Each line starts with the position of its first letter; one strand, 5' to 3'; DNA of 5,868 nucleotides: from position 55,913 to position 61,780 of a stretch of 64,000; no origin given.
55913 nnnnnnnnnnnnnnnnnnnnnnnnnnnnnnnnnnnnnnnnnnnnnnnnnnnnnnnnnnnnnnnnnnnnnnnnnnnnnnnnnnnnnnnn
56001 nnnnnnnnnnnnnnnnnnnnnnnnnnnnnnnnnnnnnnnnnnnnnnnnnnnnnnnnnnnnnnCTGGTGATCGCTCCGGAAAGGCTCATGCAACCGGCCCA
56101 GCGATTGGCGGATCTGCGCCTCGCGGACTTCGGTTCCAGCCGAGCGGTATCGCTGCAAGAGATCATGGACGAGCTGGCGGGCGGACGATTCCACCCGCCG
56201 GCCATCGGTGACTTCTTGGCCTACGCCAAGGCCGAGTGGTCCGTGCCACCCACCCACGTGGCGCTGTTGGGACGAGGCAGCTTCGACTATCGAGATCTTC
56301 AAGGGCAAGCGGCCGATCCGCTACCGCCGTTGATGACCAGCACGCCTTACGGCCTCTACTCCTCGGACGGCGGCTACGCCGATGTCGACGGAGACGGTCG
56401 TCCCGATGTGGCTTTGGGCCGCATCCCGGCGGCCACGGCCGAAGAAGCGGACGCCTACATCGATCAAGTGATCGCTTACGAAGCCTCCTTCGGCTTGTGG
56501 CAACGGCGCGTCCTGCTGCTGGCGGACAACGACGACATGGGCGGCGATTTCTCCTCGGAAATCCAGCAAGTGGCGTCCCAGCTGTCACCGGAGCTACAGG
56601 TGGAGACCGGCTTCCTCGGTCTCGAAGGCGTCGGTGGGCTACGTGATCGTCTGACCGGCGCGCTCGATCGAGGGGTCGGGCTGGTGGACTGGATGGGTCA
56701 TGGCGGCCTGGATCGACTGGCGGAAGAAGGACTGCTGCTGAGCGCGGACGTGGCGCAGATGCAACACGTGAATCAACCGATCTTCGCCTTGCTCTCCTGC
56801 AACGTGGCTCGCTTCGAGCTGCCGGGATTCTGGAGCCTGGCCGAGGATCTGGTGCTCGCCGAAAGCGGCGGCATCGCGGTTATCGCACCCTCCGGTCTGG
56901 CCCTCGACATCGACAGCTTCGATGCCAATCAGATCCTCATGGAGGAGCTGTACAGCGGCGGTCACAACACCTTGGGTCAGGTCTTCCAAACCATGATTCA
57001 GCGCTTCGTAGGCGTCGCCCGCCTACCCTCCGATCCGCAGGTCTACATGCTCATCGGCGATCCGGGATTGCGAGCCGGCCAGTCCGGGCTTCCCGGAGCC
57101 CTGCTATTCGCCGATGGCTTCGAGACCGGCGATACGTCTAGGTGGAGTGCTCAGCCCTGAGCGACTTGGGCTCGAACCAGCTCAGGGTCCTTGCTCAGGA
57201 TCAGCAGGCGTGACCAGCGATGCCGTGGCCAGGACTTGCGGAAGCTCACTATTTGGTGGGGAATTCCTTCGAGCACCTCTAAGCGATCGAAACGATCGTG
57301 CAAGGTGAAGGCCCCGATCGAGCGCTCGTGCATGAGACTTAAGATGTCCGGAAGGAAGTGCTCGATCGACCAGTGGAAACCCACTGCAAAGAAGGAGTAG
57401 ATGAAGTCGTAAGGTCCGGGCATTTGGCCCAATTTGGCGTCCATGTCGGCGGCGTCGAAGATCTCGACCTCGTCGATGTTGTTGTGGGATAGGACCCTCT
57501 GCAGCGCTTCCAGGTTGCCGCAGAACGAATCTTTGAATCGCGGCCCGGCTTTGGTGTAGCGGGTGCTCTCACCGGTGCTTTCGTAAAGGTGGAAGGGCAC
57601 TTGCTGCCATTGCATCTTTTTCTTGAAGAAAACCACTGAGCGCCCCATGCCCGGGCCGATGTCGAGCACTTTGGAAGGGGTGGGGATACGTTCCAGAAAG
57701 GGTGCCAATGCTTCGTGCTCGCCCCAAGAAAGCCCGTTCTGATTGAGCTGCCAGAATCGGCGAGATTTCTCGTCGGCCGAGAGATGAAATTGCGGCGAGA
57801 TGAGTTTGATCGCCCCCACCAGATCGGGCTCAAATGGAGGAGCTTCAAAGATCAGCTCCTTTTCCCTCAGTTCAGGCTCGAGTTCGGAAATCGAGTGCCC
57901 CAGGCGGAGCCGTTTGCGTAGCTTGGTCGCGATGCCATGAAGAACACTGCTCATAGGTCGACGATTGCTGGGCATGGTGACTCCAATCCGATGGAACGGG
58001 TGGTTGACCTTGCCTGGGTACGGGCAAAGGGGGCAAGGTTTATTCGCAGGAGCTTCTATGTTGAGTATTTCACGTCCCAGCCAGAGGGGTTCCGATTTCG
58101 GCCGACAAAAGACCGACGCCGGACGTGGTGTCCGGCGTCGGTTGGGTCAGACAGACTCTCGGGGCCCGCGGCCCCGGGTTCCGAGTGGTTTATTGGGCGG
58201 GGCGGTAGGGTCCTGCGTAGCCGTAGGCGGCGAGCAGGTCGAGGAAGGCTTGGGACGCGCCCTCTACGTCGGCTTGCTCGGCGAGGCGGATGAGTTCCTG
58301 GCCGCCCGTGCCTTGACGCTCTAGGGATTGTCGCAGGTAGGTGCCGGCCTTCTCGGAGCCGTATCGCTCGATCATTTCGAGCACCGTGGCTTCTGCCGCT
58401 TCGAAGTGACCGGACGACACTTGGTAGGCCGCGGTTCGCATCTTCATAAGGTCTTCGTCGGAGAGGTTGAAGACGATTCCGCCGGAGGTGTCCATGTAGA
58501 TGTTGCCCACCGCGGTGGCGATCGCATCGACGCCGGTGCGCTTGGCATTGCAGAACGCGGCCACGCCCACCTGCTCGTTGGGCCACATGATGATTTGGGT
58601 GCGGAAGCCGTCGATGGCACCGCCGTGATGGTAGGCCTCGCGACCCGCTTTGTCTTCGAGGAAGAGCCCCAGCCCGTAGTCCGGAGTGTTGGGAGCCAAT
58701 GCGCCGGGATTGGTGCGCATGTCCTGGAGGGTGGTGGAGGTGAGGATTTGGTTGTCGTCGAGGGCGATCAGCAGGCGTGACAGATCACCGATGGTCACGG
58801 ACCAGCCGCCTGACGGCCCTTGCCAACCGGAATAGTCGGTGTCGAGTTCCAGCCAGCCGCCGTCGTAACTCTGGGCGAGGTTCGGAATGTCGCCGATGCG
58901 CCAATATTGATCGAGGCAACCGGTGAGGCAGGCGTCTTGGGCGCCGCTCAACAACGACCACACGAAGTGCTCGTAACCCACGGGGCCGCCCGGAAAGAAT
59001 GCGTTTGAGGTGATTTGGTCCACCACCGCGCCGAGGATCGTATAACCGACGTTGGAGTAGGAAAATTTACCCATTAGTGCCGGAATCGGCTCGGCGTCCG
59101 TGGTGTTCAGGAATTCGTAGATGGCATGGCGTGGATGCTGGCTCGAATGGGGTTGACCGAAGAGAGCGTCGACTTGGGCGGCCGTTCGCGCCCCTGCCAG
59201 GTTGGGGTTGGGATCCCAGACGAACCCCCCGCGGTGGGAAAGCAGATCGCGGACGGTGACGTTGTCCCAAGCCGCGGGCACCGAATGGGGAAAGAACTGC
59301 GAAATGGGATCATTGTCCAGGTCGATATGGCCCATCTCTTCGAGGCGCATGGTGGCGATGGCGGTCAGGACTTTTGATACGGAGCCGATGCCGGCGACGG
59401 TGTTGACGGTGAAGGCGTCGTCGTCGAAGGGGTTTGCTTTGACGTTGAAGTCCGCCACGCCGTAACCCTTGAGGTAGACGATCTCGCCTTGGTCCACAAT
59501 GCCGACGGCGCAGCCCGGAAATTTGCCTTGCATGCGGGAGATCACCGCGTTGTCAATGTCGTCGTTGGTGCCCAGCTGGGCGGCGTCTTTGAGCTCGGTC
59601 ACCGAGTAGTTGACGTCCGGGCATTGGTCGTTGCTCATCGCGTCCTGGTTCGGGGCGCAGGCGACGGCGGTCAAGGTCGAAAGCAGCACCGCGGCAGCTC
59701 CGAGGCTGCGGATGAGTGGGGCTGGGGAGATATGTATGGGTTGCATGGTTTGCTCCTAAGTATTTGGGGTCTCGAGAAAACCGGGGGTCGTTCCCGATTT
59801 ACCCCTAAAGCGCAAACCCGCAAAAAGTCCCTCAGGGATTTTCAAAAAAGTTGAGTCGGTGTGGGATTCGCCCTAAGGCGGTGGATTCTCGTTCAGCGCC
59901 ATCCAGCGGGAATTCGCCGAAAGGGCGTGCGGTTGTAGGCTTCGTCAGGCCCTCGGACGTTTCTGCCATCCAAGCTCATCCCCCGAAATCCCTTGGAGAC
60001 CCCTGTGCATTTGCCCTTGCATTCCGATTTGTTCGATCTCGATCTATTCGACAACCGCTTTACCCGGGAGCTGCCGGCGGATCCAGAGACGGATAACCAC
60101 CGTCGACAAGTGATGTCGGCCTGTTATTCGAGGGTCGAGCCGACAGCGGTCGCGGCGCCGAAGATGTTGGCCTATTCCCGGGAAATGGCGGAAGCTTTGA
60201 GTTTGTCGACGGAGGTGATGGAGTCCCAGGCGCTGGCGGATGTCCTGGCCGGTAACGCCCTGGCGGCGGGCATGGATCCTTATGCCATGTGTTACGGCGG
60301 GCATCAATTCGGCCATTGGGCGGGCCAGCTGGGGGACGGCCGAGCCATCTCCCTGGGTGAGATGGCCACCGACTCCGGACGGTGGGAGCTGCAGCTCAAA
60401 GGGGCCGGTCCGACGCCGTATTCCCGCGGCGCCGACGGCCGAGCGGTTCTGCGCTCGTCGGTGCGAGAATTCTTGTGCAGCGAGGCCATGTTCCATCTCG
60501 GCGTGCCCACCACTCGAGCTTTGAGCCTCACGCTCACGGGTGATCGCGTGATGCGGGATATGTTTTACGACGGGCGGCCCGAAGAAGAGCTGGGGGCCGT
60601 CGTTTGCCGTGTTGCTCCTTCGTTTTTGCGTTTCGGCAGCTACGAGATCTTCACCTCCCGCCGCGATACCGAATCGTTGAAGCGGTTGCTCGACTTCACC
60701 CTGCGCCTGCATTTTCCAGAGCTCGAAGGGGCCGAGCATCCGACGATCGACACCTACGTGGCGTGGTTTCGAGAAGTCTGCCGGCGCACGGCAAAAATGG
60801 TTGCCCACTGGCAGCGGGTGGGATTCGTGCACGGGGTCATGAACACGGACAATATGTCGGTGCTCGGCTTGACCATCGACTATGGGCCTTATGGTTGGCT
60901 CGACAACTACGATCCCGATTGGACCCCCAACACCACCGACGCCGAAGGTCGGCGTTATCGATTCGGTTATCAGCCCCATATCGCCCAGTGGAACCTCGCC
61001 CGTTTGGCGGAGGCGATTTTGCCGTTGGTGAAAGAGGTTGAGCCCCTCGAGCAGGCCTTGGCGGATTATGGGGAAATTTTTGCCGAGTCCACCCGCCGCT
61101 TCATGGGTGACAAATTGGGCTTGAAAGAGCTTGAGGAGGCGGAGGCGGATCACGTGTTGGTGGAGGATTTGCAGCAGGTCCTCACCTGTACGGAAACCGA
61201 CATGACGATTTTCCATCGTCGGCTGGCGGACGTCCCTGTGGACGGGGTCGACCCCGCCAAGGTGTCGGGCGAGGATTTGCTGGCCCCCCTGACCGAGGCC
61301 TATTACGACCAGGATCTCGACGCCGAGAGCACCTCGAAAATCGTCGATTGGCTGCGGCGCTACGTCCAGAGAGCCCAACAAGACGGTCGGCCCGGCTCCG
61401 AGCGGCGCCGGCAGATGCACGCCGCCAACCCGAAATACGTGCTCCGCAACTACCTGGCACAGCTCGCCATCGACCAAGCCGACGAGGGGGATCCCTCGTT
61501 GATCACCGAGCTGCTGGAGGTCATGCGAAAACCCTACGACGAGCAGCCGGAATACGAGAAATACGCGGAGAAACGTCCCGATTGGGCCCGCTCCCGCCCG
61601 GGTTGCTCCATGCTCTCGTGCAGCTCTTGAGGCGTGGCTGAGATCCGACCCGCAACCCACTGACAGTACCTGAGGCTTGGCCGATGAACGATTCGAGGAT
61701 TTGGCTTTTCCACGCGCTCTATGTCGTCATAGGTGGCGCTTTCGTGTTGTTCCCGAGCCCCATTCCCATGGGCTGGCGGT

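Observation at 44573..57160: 4195-aa giant surface protein ending in a gingipain-like (C25) cysteine peptidase domain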

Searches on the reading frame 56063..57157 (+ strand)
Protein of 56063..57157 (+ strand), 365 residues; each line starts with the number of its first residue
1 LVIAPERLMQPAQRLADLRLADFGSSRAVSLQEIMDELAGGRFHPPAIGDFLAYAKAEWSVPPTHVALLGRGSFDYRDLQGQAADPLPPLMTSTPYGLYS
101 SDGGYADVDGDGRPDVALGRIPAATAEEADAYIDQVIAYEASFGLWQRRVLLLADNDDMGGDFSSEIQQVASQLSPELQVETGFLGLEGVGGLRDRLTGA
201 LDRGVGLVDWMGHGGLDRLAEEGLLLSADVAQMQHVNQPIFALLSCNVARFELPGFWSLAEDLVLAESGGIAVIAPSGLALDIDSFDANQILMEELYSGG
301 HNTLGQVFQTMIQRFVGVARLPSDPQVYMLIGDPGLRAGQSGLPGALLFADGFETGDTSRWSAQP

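Call 9: search_protein_families(library=pfam, proteins=[window:56063-57157:+], max_evalue=0.01)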
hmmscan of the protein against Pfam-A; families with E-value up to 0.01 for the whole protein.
window:56063-57157:+ (365 aa): 1 family
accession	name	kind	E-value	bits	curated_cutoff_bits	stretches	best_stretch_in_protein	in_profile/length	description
PF01364.23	Peptidase_C25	-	2.9e-58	198.3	23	1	1-337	2-373/374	Peptidase family C25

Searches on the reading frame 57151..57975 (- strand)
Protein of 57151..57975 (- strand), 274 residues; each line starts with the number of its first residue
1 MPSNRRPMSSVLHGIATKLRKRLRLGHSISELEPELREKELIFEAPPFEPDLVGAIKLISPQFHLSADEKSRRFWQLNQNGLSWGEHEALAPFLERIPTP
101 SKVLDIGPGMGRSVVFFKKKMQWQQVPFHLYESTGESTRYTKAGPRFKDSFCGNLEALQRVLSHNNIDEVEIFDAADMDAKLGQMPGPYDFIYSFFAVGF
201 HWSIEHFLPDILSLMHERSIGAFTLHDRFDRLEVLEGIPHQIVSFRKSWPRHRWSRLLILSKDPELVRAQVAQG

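Call 8: search_protein_families(library=pfam, proteins=[window:57151-57975:-], max_evalue=0.001)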
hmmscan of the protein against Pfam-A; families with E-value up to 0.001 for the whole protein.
window:57151-57975:- (274 aa): 0 families

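Call 49: search_protein_families(library=ncbifam, proteins=[window:57151-57975:-], max_evalue=0.01)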
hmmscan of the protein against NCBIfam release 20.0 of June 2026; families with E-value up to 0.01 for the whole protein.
window:57151-57975:- (274 aa): 0 families

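Call 92: search_protein_families(library=pfam, proteins=[window:57151-57975:-], max_evalue=1)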
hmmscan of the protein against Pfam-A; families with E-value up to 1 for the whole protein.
window:57151-57975:- (274 aa): 2 families
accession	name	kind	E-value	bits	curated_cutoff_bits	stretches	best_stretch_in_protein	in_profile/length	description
PF13489.12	Methyltransf_23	-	0.0046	17.1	27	1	89-217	12-110/164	Methyltransferase domain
PF03848.20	TehB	-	0.13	12.1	20.4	0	97-118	28-49/193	Tellurite resistance protein TehB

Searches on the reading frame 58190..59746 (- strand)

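Call 8: search_protein_families(library=pfam, proteins=[window:58190-59746:-], max_evalue=0.001)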
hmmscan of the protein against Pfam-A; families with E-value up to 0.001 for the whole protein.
window:58190-59746:- (518 aa): 1 family
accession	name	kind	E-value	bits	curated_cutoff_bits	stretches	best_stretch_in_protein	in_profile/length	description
PF00144.29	Beta-lactamase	-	8.2e-44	150.5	27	2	65-247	2-161/329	Beta-lactamase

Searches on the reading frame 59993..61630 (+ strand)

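Call 8: search_protein_families(library=pfam, proteins=[window:59993-61630:+], max_evalue=0.001)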
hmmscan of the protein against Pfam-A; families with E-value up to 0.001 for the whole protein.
window:59993-61630:+ (545 aa): 1 family
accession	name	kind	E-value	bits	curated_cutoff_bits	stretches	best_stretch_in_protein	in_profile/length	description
PF02696.19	SelO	-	4.6e-123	411.9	22.8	1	40-510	14-464/466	Protein adenylyltransferase SelO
